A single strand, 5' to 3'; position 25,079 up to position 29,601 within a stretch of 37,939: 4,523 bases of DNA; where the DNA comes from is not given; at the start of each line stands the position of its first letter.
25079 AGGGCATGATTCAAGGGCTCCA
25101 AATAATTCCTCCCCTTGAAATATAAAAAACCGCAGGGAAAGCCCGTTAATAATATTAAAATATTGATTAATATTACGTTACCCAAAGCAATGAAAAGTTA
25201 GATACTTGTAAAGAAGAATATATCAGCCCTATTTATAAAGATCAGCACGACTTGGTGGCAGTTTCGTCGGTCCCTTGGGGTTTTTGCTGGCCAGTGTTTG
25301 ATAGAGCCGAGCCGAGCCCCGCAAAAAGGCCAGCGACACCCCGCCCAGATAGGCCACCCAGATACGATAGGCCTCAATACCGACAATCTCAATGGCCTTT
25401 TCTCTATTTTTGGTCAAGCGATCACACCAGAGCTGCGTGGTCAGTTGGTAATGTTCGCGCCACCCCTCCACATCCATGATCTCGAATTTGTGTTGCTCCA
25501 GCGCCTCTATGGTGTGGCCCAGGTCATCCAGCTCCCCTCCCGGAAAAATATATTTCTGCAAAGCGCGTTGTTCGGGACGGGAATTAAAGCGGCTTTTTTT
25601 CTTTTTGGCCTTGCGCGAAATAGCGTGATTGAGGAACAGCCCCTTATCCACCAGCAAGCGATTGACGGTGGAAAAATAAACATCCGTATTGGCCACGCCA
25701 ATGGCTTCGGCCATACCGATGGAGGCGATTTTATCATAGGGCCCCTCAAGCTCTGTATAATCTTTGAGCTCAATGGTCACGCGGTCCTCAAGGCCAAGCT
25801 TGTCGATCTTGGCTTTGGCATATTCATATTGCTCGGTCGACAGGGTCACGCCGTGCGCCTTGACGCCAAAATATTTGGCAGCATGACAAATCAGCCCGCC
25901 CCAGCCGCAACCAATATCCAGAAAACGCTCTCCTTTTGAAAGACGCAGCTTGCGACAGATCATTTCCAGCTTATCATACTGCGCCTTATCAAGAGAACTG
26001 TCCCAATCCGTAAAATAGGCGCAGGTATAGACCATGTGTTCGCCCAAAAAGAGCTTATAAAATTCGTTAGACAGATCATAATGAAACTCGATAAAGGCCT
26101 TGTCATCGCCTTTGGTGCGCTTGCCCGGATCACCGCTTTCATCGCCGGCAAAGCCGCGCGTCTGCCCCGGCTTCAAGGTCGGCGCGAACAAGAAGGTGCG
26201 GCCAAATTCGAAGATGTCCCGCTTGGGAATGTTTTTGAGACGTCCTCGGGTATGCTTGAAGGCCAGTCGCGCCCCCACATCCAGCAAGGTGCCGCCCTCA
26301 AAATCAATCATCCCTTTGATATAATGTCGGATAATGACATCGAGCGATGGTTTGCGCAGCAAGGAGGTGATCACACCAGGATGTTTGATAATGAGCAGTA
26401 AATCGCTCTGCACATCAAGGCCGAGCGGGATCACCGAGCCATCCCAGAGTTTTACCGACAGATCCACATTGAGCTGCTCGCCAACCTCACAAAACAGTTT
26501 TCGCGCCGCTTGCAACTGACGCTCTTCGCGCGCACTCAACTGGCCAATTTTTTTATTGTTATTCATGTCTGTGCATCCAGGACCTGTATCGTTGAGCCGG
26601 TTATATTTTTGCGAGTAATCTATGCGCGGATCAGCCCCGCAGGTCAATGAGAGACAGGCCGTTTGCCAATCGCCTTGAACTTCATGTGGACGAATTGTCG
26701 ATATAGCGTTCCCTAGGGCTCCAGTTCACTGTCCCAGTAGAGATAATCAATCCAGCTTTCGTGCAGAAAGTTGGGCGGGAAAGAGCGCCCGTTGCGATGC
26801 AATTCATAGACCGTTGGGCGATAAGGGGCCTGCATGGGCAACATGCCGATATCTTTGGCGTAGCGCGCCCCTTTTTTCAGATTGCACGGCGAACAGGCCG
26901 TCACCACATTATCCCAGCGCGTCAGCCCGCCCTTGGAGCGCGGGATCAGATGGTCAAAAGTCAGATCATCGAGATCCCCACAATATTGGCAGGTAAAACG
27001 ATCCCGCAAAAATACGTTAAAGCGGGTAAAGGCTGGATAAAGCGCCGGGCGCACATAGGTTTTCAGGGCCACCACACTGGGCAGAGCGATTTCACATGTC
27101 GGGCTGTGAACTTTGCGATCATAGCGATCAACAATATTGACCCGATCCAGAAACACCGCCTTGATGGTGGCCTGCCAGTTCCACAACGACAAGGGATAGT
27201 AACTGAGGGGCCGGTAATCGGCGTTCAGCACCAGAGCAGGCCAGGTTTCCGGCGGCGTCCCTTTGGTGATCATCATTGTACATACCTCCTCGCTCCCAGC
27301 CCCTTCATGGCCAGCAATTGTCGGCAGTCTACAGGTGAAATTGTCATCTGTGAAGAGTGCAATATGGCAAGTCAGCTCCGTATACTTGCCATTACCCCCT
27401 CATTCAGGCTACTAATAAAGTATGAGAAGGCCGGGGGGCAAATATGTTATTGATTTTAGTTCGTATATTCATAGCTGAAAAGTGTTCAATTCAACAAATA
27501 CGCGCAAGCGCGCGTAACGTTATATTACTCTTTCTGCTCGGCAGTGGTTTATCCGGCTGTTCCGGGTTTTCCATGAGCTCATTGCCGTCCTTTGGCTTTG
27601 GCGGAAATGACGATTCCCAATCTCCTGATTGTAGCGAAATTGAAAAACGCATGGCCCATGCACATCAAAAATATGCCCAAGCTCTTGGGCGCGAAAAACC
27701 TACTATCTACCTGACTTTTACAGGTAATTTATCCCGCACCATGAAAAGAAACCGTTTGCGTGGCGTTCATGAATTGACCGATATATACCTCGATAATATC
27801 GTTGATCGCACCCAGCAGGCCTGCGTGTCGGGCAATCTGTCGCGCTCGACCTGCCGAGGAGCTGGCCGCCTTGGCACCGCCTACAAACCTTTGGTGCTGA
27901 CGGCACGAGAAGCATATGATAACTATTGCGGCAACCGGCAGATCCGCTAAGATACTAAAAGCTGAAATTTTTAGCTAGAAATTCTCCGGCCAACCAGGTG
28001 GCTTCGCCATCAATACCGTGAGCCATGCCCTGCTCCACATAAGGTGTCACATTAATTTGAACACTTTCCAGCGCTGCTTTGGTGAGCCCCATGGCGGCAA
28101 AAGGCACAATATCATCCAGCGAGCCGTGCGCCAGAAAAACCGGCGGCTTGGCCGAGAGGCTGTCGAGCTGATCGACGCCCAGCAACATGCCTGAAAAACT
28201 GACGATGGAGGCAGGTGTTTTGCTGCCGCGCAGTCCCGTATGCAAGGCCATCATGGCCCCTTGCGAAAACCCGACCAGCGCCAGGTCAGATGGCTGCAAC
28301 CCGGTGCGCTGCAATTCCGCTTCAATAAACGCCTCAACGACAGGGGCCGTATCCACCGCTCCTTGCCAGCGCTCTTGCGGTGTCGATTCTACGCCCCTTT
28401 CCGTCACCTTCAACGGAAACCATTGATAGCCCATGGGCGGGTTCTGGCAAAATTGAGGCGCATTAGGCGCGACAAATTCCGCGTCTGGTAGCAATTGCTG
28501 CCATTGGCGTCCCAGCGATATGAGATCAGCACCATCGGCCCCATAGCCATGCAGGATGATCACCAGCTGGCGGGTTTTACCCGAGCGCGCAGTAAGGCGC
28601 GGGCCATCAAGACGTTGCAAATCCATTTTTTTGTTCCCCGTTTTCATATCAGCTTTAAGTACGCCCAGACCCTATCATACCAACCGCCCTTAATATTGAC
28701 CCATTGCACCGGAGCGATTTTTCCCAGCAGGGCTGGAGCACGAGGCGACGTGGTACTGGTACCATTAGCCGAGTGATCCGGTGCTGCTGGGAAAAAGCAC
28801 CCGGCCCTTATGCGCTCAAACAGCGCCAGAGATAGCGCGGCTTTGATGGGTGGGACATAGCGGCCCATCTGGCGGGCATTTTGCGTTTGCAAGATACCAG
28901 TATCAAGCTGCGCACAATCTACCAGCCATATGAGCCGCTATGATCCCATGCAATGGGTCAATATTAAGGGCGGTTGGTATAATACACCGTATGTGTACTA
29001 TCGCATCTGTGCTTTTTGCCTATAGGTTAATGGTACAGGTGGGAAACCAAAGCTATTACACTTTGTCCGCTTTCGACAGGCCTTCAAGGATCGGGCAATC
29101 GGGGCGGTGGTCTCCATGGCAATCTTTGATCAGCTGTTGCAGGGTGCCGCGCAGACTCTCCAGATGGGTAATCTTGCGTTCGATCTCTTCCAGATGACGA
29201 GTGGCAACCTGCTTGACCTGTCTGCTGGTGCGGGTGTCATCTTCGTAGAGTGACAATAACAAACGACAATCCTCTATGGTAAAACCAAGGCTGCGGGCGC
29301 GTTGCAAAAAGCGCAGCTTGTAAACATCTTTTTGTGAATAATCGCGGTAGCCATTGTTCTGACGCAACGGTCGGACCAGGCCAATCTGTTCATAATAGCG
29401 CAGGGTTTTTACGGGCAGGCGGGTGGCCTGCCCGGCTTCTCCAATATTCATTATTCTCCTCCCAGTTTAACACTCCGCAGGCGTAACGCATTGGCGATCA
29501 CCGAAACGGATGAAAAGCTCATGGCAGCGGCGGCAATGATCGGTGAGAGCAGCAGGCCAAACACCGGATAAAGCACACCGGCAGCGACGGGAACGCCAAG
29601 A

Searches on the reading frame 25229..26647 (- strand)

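Call 29: search_protein_families(library=pfam, proteins=[window:25229-26647:-], max_evalue=0.001)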
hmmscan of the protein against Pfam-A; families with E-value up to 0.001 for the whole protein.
window:25229-26647:- (472 aa): 8 families
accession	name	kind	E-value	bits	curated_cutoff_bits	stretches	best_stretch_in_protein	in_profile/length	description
PF02353.26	CMAS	-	3.1e-86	289.5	27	1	184-450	8-272/273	Mycolic acid cyclopropane synthetase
PF13649.12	Methyltransf_25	-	7.4e-10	39.8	27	1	243-336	2-97/97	Methyltransferase domain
PF13847.12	Methyltransf_31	-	9.3e-10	38.8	27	1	237-344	2-113/145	Methyltransferase domain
PF08242.18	Methyltransf_12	-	7.4e-08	33.5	30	1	243-338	1-98/98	Methyltransferase domain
PF08241.18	Methyltransf_11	-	5.3e-06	27.4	21.2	1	243-339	1-94/95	Methyltransferase domain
PF08123.19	DOT1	-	4.4e-05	23.5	23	1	224-282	28-87/205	Histone methylation protein DOT1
PF13489.12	Methyltransf_23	-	6.4e-05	23.2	27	1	236-341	20-117/164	Methyltransferase domain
PF01135.25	PCMT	-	0.00043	20.6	20.3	1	229-309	64-148/210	Protein-L-isoaspartate(D-aspartate) O-methyltransferase (PCMT)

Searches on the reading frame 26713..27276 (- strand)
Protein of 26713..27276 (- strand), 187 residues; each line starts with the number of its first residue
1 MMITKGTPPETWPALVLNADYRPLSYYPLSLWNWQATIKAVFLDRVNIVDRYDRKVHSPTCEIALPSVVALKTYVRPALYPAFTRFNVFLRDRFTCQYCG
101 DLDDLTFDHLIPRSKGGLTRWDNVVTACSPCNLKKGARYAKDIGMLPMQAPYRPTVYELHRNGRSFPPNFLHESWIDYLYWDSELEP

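Call 29: search_protein_families(library=pfam, proteins=[window:26713-27276:-], max_evalue=0.001)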
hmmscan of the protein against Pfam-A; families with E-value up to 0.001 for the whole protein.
window:26713-27276:- (187 aa): 2 families
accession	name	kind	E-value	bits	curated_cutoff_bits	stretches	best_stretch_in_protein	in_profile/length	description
PF01844.29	HNH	-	5.2e-14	52.6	21.4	1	96-138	1-47/47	HNH endonuclease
PF14279.12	HNH_5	-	2.7e-13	50.1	27.5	1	96-144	1-52/56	HNH endonuclease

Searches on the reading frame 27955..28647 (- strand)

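Call 30: search_protein_families(library=pfam, proteins=[window:27955-28647:-], max_evalue=0.001)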
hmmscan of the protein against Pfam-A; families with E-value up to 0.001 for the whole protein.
window:27955-28647:- (230 aa): 7 families
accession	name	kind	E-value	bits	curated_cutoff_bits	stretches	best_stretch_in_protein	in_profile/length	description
PF02230.22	Abhydrolase_2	-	6.9e-35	121.3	23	1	18-226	6-215/217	Phospholipase/Carboxylesterase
PF00561.26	Abhydrolase_1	-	2.4e-06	27.8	25.8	1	28-140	2-89/245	alpha/beta hydrolase fold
PF03959.19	FSH1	-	2.6e-05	24.4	21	1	29-194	7-188/211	Serine hydrolase (FSH1)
PF12697.13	Abhydrolase_6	-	3.2e-05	25.1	26.3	1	29-173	1-110/217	Alpha/beta hydrolase family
PF01738.24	DLH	-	0.00015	21.9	21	1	105-210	82-186/217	Dienelactone hydrolase family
PF00326.27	Peptidase_S9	-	0.00056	19.9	22.6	0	158-213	135-190/213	Prolyl oligopeptidase family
PF20434.5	BD-FAE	-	0.00059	19.8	26.8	0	106-142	75-111/215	BD-FAE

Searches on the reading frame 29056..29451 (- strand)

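Call 30: search_protein_families(library=pfam, proteins=[window:29056-29451:-], max_evalue=0.001)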
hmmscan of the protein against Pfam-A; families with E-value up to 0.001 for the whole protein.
window:29056-29451:- (131 aa): 3 families
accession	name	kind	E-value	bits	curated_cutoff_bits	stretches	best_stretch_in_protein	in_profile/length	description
PF09278.17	MerR-DNA-bind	-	2.6e-18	66.9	25.4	1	45-107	3-65/65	MerR, DNA binding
PF13411.12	MerR_1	-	8.9e-18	64.6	21.6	1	1-67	1-67/69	MerR HTH family regulatory protein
PF00376.29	MerR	-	3.6e-13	49.5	28.2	1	2-38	1-38/38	MerR family regulatory protein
